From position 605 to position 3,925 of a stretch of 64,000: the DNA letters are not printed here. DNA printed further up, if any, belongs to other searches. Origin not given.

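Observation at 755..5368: Restriction island: Type IIG RM enzyme, a translationally coupled unknown membrane-anchored protein, and an Mrr-like Type IV endonuclease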

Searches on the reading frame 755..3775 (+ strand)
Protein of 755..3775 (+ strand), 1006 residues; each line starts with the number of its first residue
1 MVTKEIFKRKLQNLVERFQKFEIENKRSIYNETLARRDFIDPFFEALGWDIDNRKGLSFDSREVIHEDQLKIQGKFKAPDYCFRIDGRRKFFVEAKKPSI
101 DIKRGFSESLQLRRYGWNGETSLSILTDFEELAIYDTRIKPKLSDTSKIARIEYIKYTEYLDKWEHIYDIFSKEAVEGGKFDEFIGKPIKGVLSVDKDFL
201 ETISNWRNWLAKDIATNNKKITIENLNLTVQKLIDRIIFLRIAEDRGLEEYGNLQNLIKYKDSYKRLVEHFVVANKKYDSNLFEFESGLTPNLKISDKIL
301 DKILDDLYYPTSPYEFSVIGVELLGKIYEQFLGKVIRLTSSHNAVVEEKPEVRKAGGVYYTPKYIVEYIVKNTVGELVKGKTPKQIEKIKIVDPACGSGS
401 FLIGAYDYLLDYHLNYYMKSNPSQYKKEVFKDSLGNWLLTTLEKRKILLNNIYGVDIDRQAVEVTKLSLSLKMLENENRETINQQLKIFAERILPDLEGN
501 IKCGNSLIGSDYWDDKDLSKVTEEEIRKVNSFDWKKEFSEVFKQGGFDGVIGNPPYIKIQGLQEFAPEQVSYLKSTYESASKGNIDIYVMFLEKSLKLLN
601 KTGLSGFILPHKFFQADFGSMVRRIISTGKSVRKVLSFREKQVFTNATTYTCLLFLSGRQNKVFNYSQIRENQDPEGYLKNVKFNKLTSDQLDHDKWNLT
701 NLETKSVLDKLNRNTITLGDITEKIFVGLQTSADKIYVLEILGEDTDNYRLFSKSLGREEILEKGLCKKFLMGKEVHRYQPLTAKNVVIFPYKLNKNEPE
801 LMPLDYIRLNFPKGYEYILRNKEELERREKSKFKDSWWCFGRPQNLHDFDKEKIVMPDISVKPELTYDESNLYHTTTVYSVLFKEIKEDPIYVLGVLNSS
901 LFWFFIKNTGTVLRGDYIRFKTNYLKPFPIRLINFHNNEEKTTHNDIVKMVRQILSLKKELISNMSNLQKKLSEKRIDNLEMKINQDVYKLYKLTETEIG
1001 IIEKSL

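Call 3: search_protein_families(library=pfam, proteins=[window:755-3775:+], max_evalue=0.1)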
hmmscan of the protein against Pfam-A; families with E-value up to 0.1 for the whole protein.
window:755-3775:+ (1006 aa): 7 families
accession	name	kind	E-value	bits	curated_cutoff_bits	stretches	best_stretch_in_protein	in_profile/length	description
PF07669.17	Eco57I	-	3.5e-42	144.8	25.3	1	450-644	1-171/171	Eco57I restriction-modification methylase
PF02384.22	N6_Mtase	-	2.5e-18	66.9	20.4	2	323-479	5-107/311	N-6 DNA Methylase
PF20473.4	MmeI_Mtase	-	1.1e-17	64.6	27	1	384-602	16-190/259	MmeI, DNA-methyltransferase domain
PF12950.13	TaqI_C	-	3.1e-15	56.9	26.5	1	769-930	2-118/118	TaqI-like C-terminal specificity domain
PF04313.20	HSDR_N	-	4.5e-09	36.9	25.1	1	30-139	2-194/198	Type I restriction enzyme R protein N terminus (HSDR_N)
PF01170.24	UPF0020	-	4e-05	23.8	22.3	1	390-469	31-96/197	RMKL-like, methyltransferase domain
PF20466.3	MmeI_TRD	-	0.022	14.6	27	1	850-917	124-191/207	MmeI, target recognition domain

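Call 4: search_protein_families(library=padloc, proteins=[window:755-3775:+], max_evalue=0.1)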
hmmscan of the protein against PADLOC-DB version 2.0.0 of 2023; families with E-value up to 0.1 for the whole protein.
window:755-3775:+ (1006 aa): 69 families (the best 25 are shown)
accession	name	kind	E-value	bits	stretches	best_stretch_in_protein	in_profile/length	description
PDLC03604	REase_MTase_IIG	-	4.6e-257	853.8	1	8-998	7-1000/1011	Type IIG restriction enzyme-methyltransferase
PDLC03629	REase_MTase_IIG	-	1.3e-87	292.7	3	386-860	433-894/1182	Type IIG restriction enzyme-methyltransferase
PDLC03335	MTase_II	-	1.7e-79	266.1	2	525-934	175-575/607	Type II methyltransferase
PDLC03609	REase_MTase_IIG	-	5e-62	208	2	386-928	434-926/1066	Type IIG restriction enzyme-methyltransferase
PDLC03612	REase_MTase_IIG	-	7.4e-61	204.6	2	526-1004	782-1245/1247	Type IIG restriction enzyme-methyltransferase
PDLC03596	REase_MTase_IIG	-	4.7e-41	138.8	2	518-1005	682-1145/1148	Type IIG restriction enzyme-methyltransferase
PDLC02643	DrmMI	-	1.3e-40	137.3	2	516-993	837-1272/1347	DrmMI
PDLC03313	MTase_II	-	2.2e-35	120.3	3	542-740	140-349/563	Type II methyltransferase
PDLC03226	MTase_II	-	3.3e-34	116.5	3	681-979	290-566/579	Type II methyltransferase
PDLC02529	PglX|PglXI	-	7.8e-33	111.3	2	351-621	194-432/1189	PglX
PDLC03248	MTase_II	-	1.1e-30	104.9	1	531-971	70-514/521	Type II methyltransferase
PDLC03245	MTase_II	-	2.5e-30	103.5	2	546-979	158-574/577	Type II methyltransferase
PDLC03250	MTase_II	-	3.2e-29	100.2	1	224-1004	57-770/775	Type II methyltransferase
PDLC02638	DrmMI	-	2.1e-27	93.7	2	518-608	842-933/935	DrmMI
PDLC03601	REase_MTase_IIG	-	6.9e-27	91.7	2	541-938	668-1060/1110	Type IIG restriction enzyme-methyltransferase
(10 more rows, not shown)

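Call 5: search_protein_families(library=ncbifam, proteins=[window:755-3775:+], max_evalue=0.1)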
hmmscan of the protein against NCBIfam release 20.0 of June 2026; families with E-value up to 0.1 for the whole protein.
window:755-3775:+ (1006 aa): 8 families
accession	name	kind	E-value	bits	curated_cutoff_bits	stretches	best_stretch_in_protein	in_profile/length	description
NF033452.1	BREX_1_MTaseX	exception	4.8e-30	104.2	500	3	383-486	309-391/1210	BREX-1 system adenine-specific DNA-methyltransferase PglX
NF033451.1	BREX_2_MTaseX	equivalog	1.1e-28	99.6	400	1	352-909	191-732/1185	BREX-2 system adenine-specific DNA-methyltransferase PglX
NF033455.1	BREX_6_MTaseX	exception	3.7e-20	71.1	900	2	368-487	309-413/1319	BREX-6 system adenine-specific DNA-methyltransferase PglX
NF047738.1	antiphage_MADS2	equivalog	1.7e-08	33.2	720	1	351-672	305-580/654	methylation-associated defense system DNA methyltransferase MAD2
NF033454.1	BREX_5_MTaseX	exception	3e-07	28.4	900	1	387-477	301-372/1404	BREX-5 system adenine-specific DNA-methyltransferase PglX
NF008748.0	PRK11783.1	equivalog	0.00049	18.4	466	1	387-469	192-278/704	bifunctional 23S rRNA (guanine(2069)-N(7))-methyltransferase RlmK/23S rRNA (guanine(2445)-N(2))-methyltransferase RlmL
TIGR03534.1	RF_mod_PrmC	equivalog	0.0019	17.7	199.1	1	533-603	146-213/253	peptide chain release factor N(5)-glutamine methyltransferase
TIGR03533.1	L3_gln_methyl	equivalog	0.011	15.1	229.7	1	538-604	182-246/284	50S ribosomal protein L3 N(5)-glutamine methyltransferase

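Call 13: find_homologous_proteins(query=window:755-3772:+, max_evalue=1e-50)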
Query window:755-3772:+ (1006 aa): 8000 proteins with E <= 1e-50 among 8000 candidates; the best 120 are listed.
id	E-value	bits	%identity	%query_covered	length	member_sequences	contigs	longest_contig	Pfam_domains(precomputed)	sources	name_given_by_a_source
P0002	0.0e+0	2263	100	100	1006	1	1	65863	PF04313.21,PF02384.23,PF07669.18,PF12950.14,PF20473.5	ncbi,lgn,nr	ncbi:N-6 DNA methylase [Candidatus Dojkabacteria bacterium]|nr:N-6 DNA methylase [Candidatus Dojkaba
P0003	0.0e+0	1289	58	100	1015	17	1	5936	PF04313.21,PF02384.23,PF07669.18,PF12950.14,PF20473.5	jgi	-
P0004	0.0e+0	1194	61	54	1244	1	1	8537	PF02384.23,PF07669.18,PF12950.14,PF20473.5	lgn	-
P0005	0.0e+0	1177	61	55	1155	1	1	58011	PF04313.21,PF02384.23,PF07669.18,PF12950.14,PF20473.5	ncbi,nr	ncbi:N-6 DNA methylase [Candidatus Dojkabacteria bacterium]|nr:N-6 DNA methylase [Candidatus Dojkaba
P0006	0.0e+0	1137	53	99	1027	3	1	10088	PF04313.21,PF02384.23,PF07669.18,PF12950.14,PF01170.25,PF20473.5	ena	-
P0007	0.0e+0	1111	52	100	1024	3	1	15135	PF04313.21,PF02384.23,PF07669.18,PF12950.14,PF20473.5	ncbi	-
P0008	0.0e+0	1109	52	98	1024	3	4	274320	PF04313.21,PF02384.23,PF07669.18,PF12950.14,PF20473.5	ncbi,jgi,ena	jgi:type I restriction-modification system DNA methylase subunit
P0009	0.0e+0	1100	50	99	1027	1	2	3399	PF04313.21,PF02384.23,PF07669.18,PF12950.14,PF20473.5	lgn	-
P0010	0.0e+0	1089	52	100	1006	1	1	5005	PF04313.21,PF02384.23,PF07669.18,PF12950.14,PF20473.5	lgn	-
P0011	0.0e+0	1085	53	100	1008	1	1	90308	PF04313.21,PF02384.23,PF07669.18,PF12950.14,PF20473.5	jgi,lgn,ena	-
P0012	0.0e+0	1084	52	100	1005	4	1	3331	PF04313.21,PF02384.23,PF07669.18,PF12950.14,PF20473.5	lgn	-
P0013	0.0e+0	1080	53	100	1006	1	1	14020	PF04313.21,PF02384.23,PF07669.18,PF12950.14,PF20473.5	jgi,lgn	jgi:type I restriction-modification system DNA methylase subunit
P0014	0.0e+0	1079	52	99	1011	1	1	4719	PF04313.21,PF02384.23,PF07669.18,PF12950.14,PF20473.5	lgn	-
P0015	0.0e+0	1076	51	99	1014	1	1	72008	PF04313.21,PF02384.23,PF07669.18,PF12950.14,PF01170.25,PF20473.5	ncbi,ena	-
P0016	0.0e+0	1076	52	100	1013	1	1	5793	PF04313.21,PF02384.23,PF07669.18,PF12950.14,PF20473.5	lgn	-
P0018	0.0e+0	1065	51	100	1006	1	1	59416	PF04313.21,PF02384.23,PF07669.18,PF12950.14,PF01170.25,PF20473.5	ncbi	ncbi:MAG: N-6 DNA methylase [Bacteroidia bacterium]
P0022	0.0e+0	1055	49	99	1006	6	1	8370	PF04313.21,PF02384.23,PF07669.18,PF12950.14,PF01170.25,PF20473.5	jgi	jgi:type I restriction-modification system DNA methylase subunit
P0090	4.4e-297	1006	47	99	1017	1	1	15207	PF04313.21,PF02384.23,PF07669.18,PF12950.14,PF20473.5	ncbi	-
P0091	4.4e-297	1006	47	99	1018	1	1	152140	PF04313.21,PF02384.23,PF07669.18,PF12950.14,PF20473.5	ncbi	-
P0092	5.2e-297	1006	49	100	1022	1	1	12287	PF04313.21,PF02384.23,PF07669.18,PF12950.14,PF20473.5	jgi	jgi:type I restriction-modification system DNA methylase subunit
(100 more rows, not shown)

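Call 16: find_encoding_contigs(protein=P0005, flank=6000, max_places=2)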
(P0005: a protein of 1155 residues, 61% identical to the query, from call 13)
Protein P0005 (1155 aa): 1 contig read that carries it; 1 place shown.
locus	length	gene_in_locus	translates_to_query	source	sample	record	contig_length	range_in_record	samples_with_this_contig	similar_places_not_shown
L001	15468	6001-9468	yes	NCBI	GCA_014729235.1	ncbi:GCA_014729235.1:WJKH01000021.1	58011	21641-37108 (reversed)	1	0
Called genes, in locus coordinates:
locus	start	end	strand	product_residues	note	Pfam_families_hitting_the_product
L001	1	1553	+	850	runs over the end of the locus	PF01841:Transglut_core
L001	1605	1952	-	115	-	PF12844:HTH_19, PF13560:HTH_31 (weak), PF01381:HTH_3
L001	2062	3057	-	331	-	-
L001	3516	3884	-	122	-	-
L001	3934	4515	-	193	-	-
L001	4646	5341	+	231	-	PF01351:RNase_HII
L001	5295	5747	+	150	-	PF02021:UPF0102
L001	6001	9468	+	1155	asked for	PF04313:HSDR_N (weak), PF02384:N6_Mtase, PF20473:MmeI_Mtase, PF07669:Eco57I, PF02384:N6_Mtase, PF12950:TaqI_C (weak)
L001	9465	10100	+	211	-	-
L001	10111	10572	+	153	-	-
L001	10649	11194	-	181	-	PF00872:Transposase_mut, PF02545:Maf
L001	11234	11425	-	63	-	-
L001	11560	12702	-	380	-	-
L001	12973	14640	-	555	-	-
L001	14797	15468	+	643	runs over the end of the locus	PF00009:GTP_EFTU, PF01926:MMR_HSR1 (weak), PF00679:EFG_C, PF21018:BipA_C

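Call 17: find_encoding_contigs(protein=P0003, flank=6000, max_places=2)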
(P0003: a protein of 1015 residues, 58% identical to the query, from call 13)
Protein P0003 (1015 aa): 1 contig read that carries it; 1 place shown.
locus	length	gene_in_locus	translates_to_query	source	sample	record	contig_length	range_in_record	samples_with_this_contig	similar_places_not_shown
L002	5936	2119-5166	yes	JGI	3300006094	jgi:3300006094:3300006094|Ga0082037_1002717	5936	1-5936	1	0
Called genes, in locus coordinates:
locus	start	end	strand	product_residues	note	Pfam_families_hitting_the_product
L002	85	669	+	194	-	PF00574:CLP_protease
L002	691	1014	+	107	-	PF23202:PAH_ZNF598 (weak)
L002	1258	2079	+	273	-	-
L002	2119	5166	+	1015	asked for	PF04313:HSDR_N (faint), PF02384:N6_Mtase, PF20473:MmeI_Mtase, PF07669:Eco57I, PF02384:N6_Mtase, PF12950:TaqI_C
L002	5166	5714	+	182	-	-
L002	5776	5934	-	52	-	?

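Call 67: find_encoding_contigs(protein=P0008, flank=4000, max_places=4)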
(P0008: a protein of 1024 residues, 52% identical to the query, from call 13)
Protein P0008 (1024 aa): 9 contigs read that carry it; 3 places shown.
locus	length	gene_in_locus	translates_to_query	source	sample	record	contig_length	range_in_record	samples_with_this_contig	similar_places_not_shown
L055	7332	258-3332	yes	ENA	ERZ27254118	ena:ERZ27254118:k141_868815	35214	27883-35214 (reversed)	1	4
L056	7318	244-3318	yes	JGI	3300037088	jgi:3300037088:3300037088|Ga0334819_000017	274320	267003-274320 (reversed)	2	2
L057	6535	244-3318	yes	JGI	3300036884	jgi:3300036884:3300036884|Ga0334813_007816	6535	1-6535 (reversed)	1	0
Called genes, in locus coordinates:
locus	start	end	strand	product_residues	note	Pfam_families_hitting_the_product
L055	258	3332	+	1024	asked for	PF04313:HSDR_N (weak), PF02384:N6_Mtase, PF20473:MmeI_Mtase, PF07669:Eco57I, PF12950:TaqI_C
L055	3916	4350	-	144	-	-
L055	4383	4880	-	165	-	-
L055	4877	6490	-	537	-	-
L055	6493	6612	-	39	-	-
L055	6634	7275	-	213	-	-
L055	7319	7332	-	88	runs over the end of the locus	-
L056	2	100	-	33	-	?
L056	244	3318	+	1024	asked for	PF04313:HSDR_N (weak), PF02384:N6_Mtase, PF20473:MmeI_Mtase, PF07669:Eco57I, PF12950:TaqI_C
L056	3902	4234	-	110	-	-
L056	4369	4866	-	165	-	-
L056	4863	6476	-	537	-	-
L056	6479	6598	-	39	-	-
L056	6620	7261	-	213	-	-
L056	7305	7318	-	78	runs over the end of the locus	-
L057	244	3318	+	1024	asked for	PF04313:HSDR_N (weak), PF02384:N6_Mtase, PF20473:MmeI_Mtase, PF07669:Eco57I, PF12950:TaqI_C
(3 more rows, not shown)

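Call 76: search_solved_structures(query=window:755-3772:+, max_evalue=0.00001)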
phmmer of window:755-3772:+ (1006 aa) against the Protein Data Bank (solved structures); distinct sequences matched with E-value up to 0.00001: 3.
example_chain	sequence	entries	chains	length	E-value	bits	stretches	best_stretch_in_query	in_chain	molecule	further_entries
8cxz_A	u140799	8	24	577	5e-27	97.5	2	546-972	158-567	Site-specific DNA-methyltransferase (adenine-specific)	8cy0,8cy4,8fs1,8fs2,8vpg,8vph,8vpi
7lni_A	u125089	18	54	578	5e-27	97.5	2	546-972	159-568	Site-specific DNA-methyltransferase (adenine-specific)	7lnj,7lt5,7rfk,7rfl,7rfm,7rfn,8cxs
7qw5_A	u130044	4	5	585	5.3e-17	64.3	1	681-973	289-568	Modification methylase BseCI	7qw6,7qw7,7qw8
